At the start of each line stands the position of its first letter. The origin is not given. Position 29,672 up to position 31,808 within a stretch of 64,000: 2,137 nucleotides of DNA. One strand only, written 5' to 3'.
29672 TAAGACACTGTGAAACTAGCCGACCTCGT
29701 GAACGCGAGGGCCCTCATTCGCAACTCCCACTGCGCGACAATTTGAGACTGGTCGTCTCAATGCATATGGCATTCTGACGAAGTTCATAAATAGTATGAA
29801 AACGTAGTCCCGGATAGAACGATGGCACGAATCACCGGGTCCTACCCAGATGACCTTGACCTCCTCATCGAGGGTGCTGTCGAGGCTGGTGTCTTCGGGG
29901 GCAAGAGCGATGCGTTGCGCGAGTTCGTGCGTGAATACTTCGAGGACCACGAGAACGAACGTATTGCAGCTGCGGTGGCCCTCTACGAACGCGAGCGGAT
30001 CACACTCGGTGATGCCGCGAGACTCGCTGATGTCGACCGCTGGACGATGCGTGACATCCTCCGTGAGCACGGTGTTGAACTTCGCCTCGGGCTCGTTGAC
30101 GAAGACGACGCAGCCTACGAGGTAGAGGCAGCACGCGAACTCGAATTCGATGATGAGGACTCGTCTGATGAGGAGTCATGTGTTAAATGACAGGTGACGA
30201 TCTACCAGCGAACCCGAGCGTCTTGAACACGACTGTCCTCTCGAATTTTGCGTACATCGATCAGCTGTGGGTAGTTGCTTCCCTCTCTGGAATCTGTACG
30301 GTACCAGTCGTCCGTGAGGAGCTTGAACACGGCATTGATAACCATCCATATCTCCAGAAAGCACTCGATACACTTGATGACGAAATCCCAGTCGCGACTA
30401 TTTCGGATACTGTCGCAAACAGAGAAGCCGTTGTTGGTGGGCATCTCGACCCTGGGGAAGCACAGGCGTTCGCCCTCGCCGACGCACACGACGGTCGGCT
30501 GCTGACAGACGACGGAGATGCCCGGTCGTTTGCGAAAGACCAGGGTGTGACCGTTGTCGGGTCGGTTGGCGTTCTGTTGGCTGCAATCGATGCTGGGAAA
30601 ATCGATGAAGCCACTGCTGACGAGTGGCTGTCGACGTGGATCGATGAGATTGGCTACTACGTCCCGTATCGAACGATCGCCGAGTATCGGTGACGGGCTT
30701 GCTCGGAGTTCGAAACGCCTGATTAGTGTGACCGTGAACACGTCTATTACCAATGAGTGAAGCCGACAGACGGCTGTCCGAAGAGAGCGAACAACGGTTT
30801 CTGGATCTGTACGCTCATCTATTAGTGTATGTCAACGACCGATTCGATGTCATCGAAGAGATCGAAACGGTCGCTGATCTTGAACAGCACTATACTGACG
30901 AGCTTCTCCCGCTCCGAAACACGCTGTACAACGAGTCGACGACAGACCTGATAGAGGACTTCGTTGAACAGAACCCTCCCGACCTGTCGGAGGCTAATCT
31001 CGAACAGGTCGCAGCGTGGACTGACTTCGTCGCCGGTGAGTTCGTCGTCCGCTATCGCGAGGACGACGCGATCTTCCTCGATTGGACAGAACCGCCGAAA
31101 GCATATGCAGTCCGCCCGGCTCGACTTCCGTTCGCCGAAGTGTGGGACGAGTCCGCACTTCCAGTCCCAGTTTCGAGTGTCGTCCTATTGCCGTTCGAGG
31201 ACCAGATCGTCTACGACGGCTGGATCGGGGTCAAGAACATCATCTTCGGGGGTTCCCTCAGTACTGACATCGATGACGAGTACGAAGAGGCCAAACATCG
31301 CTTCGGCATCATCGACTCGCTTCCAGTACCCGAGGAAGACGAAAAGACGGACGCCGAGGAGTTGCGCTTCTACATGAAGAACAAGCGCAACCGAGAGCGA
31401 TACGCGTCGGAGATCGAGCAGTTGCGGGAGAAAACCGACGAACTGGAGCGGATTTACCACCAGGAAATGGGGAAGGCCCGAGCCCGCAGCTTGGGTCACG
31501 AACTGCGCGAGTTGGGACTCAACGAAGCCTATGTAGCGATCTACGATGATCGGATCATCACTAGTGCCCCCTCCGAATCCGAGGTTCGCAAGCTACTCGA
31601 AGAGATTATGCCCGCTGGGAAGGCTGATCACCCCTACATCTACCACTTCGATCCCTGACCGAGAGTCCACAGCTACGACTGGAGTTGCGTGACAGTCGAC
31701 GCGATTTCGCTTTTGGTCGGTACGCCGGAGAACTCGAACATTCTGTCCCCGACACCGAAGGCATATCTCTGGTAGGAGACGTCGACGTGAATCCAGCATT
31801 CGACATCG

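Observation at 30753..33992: Uncharacterised four-gene cassette ending in a pRiA4b-ORF3-like protein, sandwiched between a toxin-antitoxin pair and an IS4 element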

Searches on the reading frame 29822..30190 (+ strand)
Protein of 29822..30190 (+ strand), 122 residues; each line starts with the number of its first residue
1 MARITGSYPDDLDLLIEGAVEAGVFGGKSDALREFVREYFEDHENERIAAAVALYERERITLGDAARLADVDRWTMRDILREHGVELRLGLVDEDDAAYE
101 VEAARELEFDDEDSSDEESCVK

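Call 3: search_protein_families(library=pfam, proteins=[window:29822-30190:+], max_evalue=1)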
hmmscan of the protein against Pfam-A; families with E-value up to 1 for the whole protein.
window:29822-30190:+ (122 aa): 3 families
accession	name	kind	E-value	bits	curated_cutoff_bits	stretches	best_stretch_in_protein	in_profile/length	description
PF03683.19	UPF0175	-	1.5e-12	47.5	27.9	1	44-101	17-73/75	Uncharacterised protein family (UPF0175)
PF17932.6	TetR_C_24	-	0.17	12.6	26.4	1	29-71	5-47/114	Tetracyclin repressor-like, C-terminal domain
PF08901.16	DUF1847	-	0.17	11.9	25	1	30-104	8-79/157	Protein of unknown function (DUF1847)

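Call 84: search_protein_families(library=ncbifam, proteins=[window:29822-30190:+], max_evalue=0.01)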
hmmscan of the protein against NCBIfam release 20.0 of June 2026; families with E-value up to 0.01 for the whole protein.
window:29822-30190:+ (122 aa): 1 family
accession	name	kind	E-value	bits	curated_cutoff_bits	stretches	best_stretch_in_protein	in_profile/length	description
NF058555.1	TransRegCdrSHalo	equivalog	0.0011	19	100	1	15-47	15-47/61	transcriptional regulator CdrS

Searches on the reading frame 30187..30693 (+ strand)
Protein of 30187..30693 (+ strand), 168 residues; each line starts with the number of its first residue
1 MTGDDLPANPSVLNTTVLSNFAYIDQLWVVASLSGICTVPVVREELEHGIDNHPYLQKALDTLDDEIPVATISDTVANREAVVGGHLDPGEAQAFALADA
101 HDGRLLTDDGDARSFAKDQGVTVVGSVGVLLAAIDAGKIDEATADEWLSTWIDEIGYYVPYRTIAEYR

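Call 3: search_protein_families(library=pfam, proteins=[window:30187-30693:+], max_evalue=1)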
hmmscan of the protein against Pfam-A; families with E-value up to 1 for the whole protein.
window:30187-30693:+ (168 aa): 3 families
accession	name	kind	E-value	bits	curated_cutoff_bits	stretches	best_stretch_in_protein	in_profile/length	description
PF11848.13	DUF3368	-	0.009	16.3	27.3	1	123-145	1-21/46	Domain of unknown function (DUF3368)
PF20698.3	PIN-TPR-GreABC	-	0.033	14.9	27.8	1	52-117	71-137/138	PIN domain associated with the TPR-GreAB-C-PIN system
PF01850.27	PIN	-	0.049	14.7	23.6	1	29-116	24-118/120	PIN domain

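Call 84: search_protein_families(library=ncbifam, proteins=[window:30187-30693:+], max_evalue=0.01)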
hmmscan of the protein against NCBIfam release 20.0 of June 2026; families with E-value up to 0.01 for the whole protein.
window:30187-30693:+ (168 aa): 0 families

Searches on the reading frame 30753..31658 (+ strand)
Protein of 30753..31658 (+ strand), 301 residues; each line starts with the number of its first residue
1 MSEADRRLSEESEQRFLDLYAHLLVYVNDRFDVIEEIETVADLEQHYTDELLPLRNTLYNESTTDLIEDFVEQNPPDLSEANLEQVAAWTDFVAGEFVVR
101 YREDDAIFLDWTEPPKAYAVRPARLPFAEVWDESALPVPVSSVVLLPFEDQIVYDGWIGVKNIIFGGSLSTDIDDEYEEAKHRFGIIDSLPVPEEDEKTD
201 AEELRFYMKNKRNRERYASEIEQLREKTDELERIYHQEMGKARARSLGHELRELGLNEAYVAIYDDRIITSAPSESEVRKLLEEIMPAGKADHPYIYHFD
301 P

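Call 3: search_protein_families(library=pfam, proteins=[window:30753-31658:+], max_evalue=1)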
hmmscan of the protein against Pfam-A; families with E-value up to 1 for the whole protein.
window:30753-31658:+ (301 aa): 3 families
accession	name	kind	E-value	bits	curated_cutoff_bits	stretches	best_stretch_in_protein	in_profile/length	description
PF18929.5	DUF5678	-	0.078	13.3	23.2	1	260-287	10-37/49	Family of unknown function (DUF5678)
PF22887.1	DUF7022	-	0.11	13.2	27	1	202-251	88-137/166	Family of unknown function (DUF7022)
PF08149.16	BING4CT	-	0.15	12.2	23.7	0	139-174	11-46/79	BING4CT (NUC141) domain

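Call 4: search_protein_families(library=padloc, proteins=[window:30753-31658:+], max_evalue=1)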
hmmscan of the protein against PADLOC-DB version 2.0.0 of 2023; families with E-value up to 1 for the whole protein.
window:30753-31658:+ (301 aa): 0 families

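Call 5: search_protein_families(library=ncbifam, proteins=[window:30753-31658:+], max_evalue=1)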
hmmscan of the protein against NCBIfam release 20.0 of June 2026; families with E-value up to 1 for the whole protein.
window:30753-31658:+ (301 aa): 2 families
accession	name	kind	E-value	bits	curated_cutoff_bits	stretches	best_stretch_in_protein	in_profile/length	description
TIGR02385.1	RelE_StbE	subfamily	0.08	13.4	27.9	1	197-265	8-69/88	type II toxin-antitoxin system mRNA interferase toxin, RelE/StbE family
NF008099.0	PRK10841.1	equivalog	0.25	9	920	1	13-90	201-277/949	two-component system sensor histidine kinase RcsC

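Call 48: find_homologous_proteins(query=window:30753-31658:+, max_evalue=0.001)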
Query window:30753-31658:+ (301 aa): 180 proteins with E <= 0.001 among 5397 candidates; the best 120 are listed.
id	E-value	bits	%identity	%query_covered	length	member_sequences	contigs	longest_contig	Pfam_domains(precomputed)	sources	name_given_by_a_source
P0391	5.7e-189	645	97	100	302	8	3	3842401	-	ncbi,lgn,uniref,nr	ncbi:hypothetical protein [Haloarchaeobius iranensis]|uniref:Uncharacterized protein n=1 Tax=Haloarc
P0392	7.2e-188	641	96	100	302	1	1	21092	-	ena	-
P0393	1.7e-187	640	96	100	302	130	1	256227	-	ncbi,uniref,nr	ncbi:hypothetical protein [Natronomonas sp. LN261]|uniref:hypothetical protein n=1 Tax=Natronomonas 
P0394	3.2e-187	639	96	100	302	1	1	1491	-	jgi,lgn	-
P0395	6.7e-187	638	96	100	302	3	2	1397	-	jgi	-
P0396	1.1e-186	637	96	100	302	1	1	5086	-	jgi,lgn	-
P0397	1.4e-186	637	96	100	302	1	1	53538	-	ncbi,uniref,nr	ncbi:hypothetical protein [Haloarcula marismortui]|uniref:Uncharacterized protein n=1 Tax=Haloarcula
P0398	1.9e-186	637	95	100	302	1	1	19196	-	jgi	-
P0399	3.6e-186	636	95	100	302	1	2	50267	-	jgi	-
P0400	7.5e-186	635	95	100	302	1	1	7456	-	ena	-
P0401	9.5e-186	634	96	100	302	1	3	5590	-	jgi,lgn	jgi:hypothetical protein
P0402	1.3e-184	631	94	100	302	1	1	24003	-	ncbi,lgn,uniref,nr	ncbi:hypothetical protein SAMN05216226_1205 [Halovenus aranensis]|uniref:Uncharacterized protein n=1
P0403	1.5e-184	630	95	100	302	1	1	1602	-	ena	-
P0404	1.6e-184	630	95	100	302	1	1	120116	-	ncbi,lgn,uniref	ncbi:hypothetical protein [Halorubrum miltondacostae]|uniref:Uncharacterized protein n=1 Tax=Halorub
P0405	2.3e-184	630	95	100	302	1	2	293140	-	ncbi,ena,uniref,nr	ncbi:hypothetical protein PM033_11875 [Halorubrum ezzemoulense]|uniref:hypothetical protein n=1 Tax=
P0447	4.2e-122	425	63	98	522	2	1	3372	-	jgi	jgi:hypothetical protein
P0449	4.8e-121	422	64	98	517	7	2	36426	-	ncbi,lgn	-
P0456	6.1e-119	415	64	98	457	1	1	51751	-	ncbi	ncbi:MAG: hypothetical protein V5A39_04890 [Haloarculaceae archaeon]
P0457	2.3e-116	407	63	98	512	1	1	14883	-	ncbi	-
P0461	1.8e-114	400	61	98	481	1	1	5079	-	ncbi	-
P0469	2.1e-111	390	60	98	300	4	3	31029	-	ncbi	-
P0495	7.6e-108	379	57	98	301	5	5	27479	-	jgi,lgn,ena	-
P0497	1.0e-107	378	60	98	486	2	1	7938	-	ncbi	ncbi:hypothetical protein [Haladaptatus sp. NG-WS-4]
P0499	1.1e-104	368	58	98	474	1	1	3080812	-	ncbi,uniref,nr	ncbi:hypothetical protein [Natrialbaceae archaeon AArc-T1-2]|uniref:hypothetical protein n=1 Tax=Nat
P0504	2.4e-101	357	57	98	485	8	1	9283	-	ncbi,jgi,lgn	-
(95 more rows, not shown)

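Call 49: search_protein_families(library=pfam, proteins=[P0447, P0449, P0457, P0497, P0499, P0456, P0461, P0504], max_evalue=0.01)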
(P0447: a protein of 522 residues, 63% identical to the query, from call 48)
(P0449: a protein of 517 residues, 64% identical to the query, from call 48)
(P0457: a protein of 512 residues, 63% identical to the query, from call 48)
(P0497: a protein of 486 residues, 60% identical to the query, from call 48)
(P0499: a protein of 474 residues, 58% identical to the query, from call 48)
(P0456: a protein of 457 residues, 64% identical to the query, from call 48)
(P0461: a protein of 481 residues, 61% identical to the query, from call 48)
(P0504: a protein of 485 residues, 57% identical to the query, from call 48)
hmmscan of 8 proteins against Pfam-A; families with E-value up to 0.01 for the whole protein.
P0447 (522 aa): 0 families

P0449 (517 aa): 0 families

P0457 (512 aa): 0 families

P0497 (486 aa): 0 families

P0499 (474 aa): 1 family
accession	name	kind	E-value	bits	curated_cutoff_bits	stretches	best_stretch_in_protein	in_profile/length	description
PF18929.5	DUF5678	-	0.0036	17.6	23.2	0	433-463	10-40/49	Family of unknown function (DUF5678)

P0456 (457 aa): 0 families

P0461 (481 aa): 0 families

P0504 (485 aa): 1 family
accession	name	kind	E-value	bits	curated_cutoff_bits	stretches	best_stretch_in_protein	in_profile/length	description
PF24610.1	DUF7623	-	0.0091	16.6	27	0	371-418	10-59/64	Domain of unknown function (DUF7623)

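Call 62: predict_structure(alignment_id=A4)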
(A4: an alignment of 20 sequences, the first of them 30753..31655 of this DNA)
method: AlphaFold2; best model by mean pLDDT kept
length: 301 residues; sequences in the alignment: 20
mean_pLDDT: 66.3   pTM: 0.50
mean pLDDT of the five models: 66.3, 53.7, 52.4, 51.5, 50.8
residues with pLDDT >= 90: 31; 70-90: 123; 50-70: 69; < 50: 78
segments of 3 or more residues with pLDDT < 50: 1-5, 157-196, 255-273, 290-301
pLDDT, mean of each block of 10 residues (from residue 1): 56 84 92 91 82 83 88 87 89 73 67 67 71 65 75 57 26 34 31 53 84 85 88 77 60 45 43 53 53 35 34
secondary structure, 60 per line:
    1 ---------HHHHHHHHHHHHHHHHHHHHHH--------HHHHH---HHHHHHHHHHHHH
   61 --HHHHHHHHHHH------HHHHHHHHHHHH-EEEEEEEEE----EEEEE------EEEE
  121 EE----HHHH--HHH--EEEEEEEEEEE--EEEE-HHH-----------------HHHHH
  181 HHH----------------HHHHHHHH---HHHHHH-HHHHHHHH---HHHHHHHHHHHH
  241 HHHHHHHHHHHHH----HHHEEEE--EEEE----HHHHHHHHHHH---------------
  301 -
elements in order: H10-31 H40-44 H48-60 H63-73 H80-91 E93-101 E106-110 E117-122 H127-130 E138-148 E151-154 H176-183 H200-207 H211-216 H218-225 H229-253 E261-264 E267-270 H275-285

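Call 70: find_encoding_contigs(protein=P0495, flank=5000, max_places=3)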
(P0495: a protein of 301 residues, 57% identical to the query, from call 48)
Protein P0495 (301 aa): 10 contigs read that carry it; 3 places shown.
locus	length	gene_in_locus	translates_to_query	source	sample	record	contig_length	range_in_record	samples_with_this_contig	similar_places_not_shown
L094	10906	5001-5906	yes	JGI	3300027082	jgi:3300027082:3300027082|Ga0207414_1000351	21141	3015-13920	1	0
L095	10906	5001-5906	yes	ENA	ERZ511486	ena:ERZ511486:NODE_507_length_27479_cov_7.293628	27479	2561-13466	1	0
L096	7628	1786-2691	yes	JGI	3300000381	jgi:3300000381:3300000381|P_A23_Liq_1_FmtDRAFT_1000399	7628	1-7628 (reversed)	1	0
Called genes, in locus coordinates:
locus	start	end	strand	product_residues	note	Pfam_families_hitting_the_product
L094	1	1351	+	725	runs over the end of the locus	PF26510:Halo_UvrD_like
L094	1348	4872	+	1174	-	PF00580:UvrD-helicase, PF13245:AAA_19 (weak), PF12705:PDDEXK_1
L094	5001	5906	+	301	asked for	-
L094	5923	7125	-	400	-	PF05621:TniB (weak), PF13191:AAA_16, PF13401:AAA_22, PF24883:NPHP3_N (faint), PF00004:AAA (weak), PF22606:Cdc6-ORC-like_ATPase_lid (weak), PF22703:Cdc6_lid, PF09079:WHD_Cdc6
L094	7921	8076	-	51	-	-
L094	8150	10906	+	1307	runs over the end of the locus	-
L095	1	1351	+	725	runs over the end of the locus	PF26510:Halo_UvrD_like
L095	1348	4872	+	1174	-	PF00580:UvrD-helicase, PF13245:AAA_19 (weak), PF12705:PDDEXK_1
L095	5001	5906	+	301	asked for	-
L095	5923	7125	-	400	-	PF05621:TniB (weak), PF13191:AAA_16, PF13401:AAA_22, PF24883:NPHP3_N (faint), PF00004:AAA (weak), PF22606:Cdc6-ORC-like_ATPase_lid (weak), PF22703:Cdc6_lid, PF09079:WHD_Cdc6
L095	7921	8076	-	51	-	-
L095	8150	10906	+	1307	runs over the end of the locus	-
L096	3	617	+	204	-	?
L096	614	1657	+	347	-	-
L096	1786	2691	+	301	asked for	-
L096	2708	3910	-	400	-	PF05621:TniB (weak), PF13191:AAA_16, PF13401:AAA_22, PF24883:NPHP3_N (faint), PF00004:AAA (weak), PF22606:Cdc6-ORC-like_ATPase_lid (weak), PF22703:Cdc6_lid, PF09079:WHD_Cdc6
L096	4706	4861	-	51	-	-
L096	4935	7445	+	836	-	-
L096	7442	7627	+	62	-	?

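Call 71: find_encoding_contigs(protein=P0499, flank=5000, max_places=2)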
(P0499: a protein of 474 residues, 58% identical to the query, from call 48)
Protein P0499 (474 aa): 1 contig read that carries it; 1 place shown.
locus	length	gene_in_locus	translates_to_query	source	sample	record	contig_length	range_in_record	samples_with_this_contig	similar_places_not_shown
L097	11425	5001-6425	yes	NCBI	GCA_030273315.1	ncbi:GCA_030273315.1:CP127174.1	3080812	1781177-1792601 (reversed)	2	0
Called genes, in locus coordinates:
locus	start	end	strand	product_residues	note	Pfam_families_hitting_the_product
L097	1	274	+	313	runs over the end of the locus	PF19300:BPD_transp_1_N, PF00528:BPD_transp_1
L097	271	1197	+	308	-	PF12911:OppC_N, PF00528:BPD_transp_1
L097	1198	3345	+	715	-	PF00005:ABC_tran, PF02463:SMC_N (faint), PF13304:AAA_21 (faint), PF13401:AAA_22 (faint), PF08352:oligo_HPY, PF00005:ABC_tran, PF08352:oligo_HPY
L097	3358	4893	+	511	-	PF00496:SBP_bac_5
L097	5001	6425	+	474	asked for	-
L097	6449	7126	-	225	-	-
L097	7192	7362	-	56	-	PF26297:DUF8081 (weak)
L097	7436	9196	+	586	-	PF00224:PK, PF02887:PK_C, PF00391:PEP-utilizers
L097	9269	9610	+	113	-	PF23994:DUF7312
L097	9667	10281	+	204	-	-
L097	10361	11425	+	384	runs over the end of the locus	PF01145:Band_7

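Call 72: find_encoding_contigs(protein=P0469, flank=5000, max_places=2)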
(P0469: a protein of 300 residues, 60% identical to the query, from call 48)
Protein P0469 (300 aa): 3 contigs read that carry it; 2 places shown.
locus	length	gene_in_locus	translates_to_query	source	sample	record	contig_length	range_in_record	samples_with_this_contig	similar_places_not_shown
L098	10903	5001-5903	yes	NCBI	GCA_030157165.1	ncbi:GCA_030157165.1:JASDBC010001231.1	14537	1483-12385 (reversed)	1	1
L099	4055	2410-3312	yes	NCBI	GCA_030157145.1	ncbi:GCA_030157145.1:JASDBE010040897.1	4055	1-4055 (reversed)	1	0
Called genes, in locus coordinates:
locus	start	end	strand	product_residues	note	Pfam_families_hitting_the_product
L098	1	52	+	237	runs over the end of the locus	PF01909:NTP_transf_2, PF18765:Polbeta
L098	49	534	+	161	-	PF26481:DUF8154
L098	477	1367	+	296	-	PF26032:DUF8008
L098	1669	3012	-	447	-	PF05626:DUF790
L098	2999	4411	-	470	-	PF18458:XPB_DRD, PF00270:DEAD, PF04851:ResIII, PF16203:ERCC3_RAD25_C, PF00271:Helicase_C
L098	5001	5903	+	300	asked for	-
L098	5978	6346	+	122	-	PF25912:DUF7964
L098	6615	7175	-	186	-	PF07929:PRiA4_ORF3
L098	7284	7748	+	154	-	-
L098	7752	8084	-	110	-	-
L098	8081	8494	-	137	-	PF25912:DUF7964 (weak)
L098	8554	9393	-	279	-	PF26458:DUF8137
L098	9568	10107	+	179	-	-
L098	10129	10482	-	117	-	PF25912:DUF7964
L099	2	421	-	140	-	?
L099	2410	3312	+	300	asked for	-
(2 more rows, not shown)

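Call 95: search_protein_families(library=phrogs, proteins=[window:30753-31658:+], max_evalue=0.1)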
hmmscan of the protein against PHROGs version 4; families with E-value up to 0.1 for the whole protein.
window:30753-31658:+ (301 aa): 0 families
